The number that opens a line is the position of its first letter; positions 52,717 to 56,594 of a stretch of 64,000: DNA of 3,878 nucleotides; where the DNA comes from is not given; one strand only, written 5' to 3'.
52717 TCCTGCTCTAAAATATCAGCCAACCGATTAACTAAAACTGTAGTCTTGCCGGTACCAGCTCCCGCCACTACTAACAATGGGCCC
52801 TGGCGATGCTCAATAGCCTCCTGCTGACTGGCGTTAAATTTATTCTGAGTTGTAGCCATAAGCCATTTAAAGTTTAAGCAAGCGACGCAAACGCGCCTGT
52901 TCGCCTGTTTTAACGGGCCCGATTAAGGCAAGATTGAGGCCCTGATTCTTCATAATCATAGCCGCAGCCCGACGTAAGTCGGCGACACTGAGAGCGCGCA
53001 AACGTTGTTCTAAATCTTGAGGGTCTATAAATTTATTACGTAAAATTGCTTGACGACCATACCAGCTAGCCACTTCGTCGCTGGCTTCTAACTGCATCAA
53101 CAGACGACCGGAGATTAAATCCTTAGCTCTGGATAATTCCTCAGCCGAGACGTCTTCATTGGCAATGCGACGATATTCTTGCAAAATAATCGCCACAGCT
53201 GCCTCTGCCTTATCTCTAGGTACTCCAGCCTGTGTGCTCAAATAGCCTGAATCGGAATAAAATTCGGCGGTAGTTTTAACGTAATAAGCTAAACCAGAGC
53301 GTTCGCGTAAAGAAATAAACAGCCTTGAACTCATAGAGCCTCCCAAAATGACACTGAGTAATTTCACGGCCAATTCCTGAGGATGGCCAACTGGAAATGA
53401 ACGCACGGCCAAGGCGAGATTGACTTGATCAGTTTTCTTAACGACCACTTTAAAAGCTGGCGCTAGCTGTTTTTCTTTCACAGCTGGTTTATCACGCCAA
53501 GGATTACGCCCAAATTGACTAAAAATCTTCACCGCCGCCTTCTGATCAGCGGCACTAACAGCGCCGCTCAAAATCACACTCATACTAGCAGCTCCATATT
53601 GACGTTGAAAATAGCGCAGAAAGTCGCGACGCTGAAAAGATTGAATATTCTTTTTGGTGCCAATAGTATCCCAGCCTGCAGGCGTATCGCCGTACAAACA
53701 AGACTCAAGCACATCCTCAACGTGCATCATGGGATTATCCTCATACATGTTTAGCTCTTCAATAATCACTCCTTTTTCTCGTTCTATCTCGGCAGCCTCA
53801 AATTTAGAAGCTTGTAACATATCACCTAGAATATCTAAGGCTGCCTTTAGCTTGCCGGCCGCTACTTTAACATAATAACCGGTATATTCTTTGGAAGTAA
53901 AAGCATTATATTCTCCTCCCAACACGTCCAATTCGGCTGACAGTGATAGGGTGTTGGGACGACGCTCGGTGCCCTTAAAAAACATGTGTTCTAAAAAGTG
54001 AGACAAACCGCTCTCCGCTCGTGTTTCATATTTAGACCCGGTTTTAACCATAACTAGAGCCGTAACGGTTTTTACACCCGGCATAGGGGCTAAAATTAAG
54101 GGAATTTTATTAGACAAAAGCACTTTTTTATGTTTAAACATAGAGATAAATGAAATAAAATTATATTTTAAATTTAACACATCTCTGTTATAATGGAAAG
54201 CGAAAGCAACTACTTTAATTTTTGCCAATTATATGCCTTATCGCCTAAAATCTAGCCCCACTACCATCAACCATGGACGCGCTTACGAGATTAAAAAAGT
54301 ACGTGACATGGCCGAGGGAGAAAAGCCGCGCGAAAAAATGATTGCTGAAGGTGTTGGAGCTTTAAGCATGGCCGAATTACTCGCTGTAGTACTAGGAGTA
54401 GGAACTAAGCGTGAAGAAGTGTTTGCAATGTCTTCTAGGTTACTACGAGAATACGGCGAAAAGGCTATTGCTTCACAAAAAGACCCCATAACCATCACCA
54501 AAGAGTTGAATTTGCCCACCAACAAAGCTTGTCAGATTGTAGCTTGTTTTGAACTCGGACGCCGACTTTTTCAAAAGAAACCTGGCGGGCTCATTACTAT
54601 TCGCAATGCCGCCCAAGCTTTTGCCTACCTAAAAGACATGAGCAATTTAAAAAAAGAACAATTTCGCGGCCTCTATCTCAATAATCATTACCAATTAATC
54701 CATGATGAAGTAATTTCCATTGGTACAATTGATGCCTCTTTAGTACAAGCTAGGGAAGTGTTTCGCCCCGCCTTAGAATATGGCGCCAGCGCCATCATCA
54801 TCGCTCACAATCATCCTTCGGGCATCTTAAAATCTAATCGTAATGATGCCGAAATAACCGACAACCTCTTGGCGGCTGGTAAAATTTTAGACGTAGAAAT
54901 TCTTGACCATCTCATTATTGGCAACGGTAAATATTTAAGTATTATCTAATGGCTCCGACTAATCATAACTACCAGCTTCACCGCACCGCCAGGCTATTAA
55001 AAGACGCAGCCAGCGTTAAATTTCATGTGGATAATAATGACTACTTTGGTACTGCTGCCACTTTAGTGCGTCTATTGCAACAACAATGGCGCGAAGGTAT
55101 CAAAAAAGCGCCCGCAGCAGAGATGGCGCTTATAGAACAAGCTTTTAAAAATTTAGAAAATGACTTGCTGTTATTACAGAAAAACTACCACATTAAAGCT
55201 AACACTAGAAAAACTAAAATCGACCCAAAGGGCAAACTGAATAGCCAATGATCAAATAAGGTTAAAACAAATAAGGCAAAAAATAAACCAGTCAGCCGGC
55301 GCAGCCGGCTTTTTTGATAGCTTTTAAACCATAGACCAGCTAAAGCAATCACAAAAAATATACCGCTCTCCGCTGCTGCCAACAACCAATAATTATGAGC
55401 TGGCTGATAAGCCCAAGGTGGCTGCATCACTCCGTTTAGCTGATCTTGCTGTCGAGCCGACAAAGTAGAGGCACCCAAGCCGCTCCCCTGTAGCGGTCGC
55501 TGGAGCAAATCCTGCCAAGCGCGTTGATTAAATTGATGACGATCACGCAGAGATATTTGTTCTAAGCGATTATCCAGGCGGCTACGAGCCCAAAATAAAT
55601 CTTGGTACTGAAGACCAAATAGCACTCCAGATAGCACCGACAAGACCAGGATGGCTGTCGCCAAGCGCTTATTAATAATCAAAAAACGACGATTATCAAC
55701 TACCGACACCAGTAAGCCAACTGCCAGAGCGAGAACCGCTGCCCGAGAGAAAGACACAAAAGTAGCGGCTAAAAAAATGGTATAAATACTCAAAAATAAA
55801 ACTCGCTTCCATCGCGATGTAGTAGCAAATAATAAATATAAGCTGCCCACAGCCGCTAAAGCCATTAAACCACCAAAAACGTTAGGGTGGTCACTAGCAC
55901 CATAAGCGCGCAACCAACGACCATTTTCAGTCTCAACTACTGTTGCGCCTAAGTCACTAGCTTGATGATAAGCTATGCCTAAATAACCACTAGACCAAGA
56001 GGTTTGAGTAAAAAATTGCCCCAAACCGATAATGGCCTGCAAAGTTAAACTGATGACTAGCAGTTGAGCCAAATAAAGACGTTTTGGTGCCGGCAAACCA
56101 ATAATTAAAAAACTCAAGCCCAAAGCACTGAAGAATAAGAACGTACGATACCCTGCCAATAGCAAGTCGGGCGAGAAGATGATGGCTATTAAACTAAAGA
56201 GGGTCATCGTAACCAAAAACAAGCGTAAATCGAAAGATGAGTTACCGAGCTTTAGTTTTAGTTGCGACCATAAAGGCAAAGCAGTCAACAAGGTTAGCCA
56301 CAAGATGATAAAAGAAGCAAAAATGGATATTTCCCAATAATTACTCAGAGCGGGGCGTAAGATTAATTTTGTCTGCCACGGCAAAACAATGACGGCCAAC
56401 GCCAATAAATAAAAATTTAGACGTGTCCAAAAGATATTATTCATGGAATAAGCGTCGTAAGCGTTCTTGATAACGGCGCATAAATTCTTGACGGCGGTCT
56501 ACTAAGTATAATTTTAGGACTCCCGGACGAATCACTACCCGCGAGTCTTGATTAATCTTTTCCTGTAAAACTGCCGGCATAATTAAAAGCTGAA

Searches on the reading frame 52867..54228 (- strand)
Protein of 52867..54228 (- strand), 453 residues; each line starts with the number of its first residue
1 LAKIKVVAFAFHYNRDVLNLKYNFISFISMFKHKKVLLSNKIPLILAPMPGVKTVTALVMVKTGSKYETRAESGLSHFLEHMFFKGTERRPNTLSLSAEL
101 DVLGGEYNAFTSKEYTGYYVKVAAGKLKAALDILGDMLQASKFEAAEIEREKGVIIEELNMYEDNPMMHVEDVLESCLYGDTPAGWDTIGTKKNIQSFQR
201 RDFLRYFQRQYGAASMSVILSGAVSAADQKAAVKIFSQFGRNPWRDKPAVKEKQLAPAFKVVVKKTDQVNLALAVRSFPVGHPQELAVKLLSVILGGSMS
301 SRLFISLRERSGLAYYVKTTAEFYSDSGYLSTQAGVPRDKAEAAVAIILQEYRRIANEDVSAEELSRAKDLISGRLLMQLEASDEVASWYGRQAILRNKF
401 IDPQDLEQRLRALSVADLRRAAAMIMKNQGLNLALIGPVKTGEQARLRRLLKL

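Call 7: search_protein_families(library=pfam, proteins=[window:52867-54228:-], max_evalue=0.001)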
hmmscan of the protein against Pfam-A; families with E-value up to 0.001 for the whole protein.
window:52867-54228:- (453 aa): 2 families
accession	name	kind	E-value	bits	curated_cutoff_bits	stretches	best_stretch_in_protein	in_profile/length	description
PF00675.25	Peptidase_M16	-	1.3e-38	132.7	22.3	1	50-191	8-148/149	Insulinase (Peptidase family M16)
PF05193.26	Peptidase_M16_C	-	1.4e-30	106.9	23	1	198-370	2-179/181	Peptidase M16 inactive domain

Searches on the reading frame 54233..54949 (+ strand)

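Call 7: search_protein_families(library=pfam, proteins=[window:54233-54949:+], max_evalue=0.001)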
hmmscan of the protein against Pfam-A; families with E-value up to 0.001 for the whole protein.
window:54233-54949:+ (238 aa): 2 families
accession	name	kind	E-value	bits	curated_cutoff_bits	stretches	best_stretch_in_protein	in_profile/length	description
PF04002.20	RadC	-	7.4e-37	126.4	22.1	1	123-237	1-116/121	RadC-like JAB domain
PF20582.4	UPF0758_N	-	2.4e-15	56.8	27.1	1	23-75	1-53/77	UPF0758 N-terminal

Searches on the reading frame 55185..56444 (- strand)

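Call 7: search_protein_families(library=pfam, proteins=[window:55185-56444:-], max_evalue=0.001)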
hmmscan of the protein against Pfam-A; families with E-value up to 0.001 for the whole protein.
window:55185-56444:- (419 aa): 1 family
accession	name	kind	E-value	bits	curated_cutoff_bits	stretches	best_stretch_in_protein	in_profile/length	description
PF04932.20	Wzy_C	-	1.2e-14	54.8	31.7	1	223-366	5-146/149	O-Antigen ligase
